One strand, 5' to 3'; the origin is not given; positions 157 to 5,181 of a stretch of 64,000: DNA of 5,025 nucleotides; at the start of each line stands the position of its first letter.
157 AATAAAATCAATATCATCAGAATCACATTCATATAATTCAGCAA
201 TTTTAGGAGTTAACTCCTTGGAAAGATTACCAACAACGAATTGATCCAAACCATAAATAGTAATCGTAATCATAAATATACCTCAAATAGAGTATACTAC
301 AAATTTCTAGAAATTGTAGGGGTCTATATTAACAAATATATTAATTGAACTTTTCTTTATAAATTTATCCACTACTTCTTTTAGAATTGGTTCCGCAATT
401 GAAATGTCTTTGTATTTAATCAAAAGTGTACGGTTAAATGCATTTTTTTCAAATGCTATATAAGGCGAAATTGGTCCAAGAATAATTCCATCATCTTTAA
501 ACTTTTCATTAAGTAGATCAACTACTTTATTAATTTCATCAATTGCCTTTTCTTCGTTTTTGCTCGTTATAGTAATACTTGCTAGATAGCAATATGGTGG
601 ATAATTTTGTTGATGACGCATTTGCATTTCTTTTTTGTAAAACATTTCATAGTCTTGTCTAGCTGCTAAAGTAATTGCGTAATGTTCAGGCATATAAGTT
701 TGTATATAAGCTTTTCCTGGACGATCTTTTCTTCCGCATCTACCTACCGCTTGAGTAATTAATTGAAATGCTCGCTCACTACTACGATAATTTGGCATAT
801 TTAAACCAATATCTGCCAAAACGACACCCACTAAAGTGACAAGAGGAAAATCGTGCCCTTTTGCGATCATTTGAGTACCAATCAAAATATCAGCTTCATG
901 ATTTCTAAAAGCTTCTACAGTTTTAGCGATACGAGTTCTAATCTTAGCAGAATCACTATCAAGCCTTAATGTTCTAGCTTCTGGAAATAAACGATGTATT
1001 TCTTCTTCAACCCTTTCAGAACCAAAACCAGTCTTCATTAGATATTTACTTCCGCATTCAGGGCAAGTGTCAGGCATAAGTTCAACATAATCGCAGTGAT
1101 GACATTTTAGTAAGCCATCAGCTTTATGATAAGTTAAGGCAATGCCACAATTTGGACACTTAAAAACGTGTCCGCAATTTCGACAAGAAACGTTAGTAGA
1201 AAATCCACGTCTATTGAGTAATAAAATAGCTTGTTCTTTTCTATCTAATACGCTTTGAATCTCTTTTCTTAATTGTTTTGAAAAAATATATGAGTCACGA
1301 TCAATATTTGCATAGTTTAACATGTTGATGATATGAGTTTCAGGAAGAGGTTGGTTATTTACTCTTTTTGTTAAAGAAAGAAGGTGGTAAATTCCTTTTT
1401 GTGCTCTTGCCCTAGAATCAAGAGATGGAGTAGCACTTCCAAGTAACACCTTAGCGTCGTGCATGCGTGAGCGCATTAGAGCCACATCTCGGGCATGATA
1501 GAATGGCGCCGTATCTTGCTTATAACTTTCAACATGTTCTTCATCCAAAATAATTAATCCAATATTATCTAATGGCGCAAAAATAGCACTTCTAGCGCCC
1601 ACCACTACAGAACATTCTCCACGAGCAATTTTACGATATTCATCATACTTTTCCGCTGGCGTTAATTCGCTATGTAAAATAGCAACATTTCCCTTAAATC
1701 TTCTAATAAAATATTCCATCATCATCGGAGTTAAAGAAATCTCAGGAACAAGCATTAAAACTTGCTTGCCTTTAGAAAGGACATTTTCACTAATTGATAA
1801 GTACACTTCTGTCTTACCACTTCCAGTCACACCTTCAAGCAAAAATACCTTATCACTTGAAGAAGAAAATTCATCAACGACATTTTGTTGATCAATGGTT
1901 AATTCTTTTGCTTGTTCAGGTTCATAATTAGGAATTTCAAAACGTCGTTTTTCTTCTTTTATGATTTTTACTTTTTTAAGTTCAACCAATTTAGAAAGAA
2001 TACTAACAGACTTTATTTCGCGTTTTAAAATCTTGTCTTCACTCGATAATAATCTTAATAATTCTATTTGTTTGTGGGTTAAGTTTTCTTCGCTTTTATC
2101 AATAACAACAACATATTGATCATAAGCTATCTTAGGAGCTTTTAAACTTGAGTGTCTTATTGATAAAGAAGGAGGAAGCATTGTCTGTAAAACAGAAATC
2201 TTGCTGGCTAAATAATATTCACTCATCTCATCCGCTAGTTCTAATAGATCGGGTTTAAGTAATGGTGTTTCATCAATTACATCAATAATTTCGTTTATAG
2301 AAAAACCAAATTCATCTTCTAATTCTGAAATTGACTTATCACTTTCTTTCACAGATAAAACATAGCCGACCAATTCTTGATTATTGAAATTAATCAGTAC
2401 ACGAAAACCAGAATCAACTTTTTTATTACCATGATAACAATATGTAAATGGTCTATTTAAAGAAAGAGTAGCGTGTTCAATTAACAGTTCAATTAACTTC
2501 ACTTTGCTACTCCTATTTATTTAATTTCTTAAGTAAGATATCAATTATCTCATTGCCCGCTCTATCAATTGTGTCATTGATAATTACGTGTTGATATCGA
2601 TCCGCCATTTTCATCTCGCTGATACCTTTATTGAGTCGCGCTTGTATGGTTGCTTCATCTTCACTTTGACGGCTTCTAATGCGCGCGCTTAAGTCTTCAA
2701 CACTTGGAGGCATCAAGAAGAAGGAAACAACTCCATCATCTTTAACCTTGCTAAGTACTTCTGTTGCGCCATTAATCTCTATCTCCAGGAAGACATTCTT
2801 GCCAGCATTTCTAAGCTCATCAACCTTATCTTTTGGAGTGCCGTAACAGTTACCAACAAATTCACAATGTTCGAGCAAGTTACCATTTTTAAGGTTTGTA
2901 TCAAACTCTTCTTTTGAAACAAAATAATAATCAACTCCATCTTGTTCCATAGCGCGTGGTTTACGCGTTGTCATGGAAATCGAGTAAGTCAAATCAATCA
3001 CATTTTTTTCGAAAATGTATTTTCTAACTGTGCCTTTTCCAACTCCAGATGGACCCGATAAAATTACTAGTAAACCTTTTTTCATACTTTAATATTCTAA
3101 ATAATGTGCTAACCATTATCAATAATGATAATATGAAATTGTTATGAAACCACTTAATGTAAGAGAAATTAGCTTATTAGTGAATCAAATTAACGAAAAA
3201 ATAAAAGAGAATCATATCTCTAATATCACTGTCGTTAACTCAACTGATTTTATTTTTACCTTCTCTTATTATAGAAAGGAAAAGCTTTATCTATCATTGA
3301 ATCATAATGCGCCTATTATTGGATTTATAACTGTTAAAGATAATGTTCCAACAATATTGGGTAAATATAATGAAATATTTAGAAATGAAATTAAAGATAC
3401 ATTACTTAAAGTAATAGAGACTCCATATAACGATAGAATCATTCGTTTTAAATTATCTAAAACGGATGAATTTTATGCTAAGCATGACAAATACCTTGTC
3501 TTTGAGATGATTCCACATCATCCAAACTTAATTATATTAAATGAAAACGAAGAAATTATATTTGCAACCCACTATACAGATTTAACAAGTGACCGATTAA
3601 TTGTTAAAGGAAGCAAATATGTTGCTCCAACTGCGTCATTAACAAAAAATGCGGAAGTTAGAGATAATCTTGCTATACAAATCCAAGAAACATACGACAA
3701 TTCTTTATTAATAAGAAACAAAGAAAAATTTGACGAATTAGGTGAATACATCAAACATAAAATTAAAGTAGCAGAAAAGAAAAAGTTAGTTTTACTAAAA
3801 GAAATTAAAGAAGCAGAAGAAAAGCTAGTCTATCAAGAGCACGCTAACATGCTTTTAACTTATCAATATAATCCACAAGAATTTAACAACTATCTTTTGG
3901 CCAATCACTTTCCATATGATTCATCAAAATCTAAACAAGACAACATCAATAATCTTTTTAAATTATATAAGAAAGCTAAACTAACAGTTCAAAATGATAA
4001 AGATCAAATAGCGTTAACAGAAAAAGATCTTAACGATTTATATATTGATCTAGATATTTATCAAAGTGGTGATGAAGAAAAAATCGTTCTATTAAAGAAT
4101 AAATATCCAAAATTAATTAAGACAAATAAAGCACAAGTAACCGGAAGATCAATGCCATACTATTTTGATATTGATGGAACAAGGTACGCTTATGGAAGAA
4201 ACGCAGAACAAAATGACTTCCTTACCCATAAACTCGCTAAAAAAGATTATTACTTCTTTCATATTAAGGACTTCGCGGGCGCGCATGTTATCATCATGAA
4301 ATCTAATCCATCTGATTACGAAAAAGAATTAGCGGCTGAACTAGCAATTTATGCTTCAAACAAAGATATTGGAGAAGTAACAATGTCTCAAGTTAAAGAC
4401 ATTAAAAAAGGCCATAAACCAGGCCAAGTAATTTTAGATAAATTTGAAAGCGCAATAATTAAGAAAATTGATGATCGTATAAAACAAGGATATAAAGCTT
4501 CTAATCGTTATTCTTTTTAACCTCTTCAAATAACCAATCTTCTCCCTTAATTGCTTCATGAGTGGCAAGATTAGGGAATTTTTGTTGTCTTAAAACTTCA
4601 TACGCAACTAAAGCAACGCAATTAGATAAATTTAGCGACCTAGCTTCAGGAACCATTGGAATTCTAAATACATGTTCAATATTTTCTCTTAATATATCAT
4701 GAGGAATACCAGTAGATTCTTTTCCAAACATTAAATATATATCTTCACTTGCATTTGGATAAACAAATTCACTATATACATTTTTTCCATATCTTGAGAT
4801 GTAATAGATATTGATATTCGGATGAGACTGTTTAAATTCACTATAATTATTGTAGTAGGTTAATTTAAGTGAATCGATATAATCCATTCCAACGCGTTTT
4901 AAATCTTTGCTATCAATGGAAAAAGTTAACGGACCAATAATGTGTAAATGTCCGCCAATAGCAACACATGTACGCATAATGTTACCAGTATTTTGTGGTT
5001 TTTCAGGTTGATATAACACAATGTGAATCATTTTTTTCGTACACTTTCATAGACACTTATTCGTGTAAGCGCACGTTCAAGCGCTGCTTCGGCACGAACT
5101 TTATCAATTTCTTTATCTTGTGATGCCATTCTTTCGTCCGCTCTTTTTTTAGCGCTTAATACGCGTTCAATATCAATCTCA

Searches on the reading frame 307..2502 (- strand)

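Call 89: search_protein_families(library=pfam, proteins=[window:307-2502:-], max_evalue=0.00001)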
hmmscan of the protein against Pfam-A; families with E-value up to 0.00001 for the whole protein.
window:307-2502:- (731 aa): 6 families
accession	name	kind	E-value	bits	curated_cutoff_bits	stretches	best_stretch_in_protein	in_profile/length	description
PF17764.6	PriA_3primeBD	-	1.1e-19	70.5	22.7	1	13-110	6-96/96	3'DNA-binding domain (3'BD)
PF00270.35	DEAD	-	1.5e-17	64.3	26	1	204-360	3-161/167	DEAD/DEAH box helicase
PF04851.21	ResIII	-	4.3e-14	53.2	22.5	1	204-360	7-163/164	Type III restriction enzyme, res subunit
PF18074.6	PriA_C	-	3.6e-13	50.6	26.9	1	636-728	1-95/95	Primosomal protein N C-terminal domain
PF18319.7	Zn_ribbon_PriA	-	4.1e-11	43.1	26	1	449-474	1-26/27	PriA DNA helicase Cys-rich region (CRR) domain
PF00271.37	Helicase_C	-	1.1e-10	42.2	23.5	0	508-592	39-109/110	Helicase conserved C-terminal domain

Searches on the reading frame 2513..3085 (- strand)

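Call 89: search_protein_families(library=pfam, proteins=[window:2513-3085:-], max_evalue=0.00001)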
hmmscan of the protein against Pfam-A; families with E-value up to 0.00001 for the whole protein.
window:2513-3085:- (190 aa): 1 family
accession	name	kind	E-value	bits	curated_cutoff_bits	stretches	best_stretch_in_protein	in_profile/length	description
PF00625.27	Guanylate_kin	-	5.4e-41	140.7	25.2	1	6-184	4-179/182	Guanylate kinase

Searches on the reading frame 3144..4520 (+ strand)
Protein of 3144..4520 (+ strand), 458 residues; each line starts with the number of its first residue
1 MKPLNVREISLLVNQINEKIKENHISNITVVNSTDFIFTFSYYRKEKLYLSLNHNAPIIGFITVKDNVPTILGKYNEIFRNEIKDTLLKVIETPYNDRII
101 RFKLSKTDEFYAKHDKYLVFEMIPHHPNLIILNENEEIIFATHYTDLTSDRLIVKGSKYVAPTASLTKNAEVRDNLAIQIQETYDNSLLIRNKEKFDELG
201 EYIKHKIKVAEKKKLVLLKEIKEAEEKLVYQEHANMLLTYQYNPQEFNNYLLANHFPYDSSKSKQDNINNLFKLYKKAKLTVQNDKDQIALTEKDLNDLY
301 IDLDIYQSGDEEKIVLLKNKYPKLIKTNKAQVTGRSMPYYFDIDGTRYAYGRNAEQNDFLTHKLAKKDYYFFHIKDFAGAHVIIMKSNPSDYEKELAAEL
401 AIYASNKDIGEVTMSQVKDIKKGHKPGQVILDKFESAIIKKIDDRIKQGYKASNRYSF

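Call 89: search_protein_families(library=pfam, proteins=[window:3144-4520:+], max_evalue=0.00001)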
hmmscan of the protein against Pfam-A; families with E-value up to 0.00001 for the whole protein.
window:3144-4520:+ (458 aa): 3 families
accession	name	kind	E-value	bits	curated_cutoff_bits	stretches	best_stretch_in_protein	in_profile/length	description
PF05833.16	NFACT_N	-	3.8e-24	85.7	31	1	12-181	8-180/456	NFACT N-terminal and middle domains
PF05670.18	NFACT-R_1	-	7.2e-07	30.2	29.8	1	340-407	5-75/112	NFACT protein RNA binding domain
PF18297.6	NFACT-R_2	-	1.1e-06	29.1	26.9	1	350-418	14-81/104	NFACT protein RNA binding domain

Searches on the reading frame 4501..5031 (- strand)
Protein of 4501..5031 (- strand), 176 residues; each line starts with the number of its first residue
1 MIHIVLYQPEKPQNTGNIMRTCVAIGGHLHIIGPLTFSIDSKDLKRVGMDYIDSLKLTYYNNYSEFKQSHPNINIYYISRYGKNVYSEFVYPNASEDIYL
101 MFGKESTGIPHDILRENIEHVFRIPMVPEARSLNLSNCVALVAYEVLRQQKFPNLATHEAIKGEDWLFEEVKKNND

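Call 89: search_protein_families(library=pfam, proteins=[window:4501-5031:-], max_evalue=0.00001)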
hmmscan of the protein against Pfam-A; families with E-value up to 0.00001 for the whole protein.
window:4501-5031:- (176 aa): 1 family
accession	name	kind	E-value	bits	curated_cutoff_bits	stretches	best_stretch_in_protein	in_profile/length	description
PF00588.24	SpoU_methylase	-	5.9e-33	114.4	29.7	1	2-144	2-142/142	SpoU rRNA Methylase family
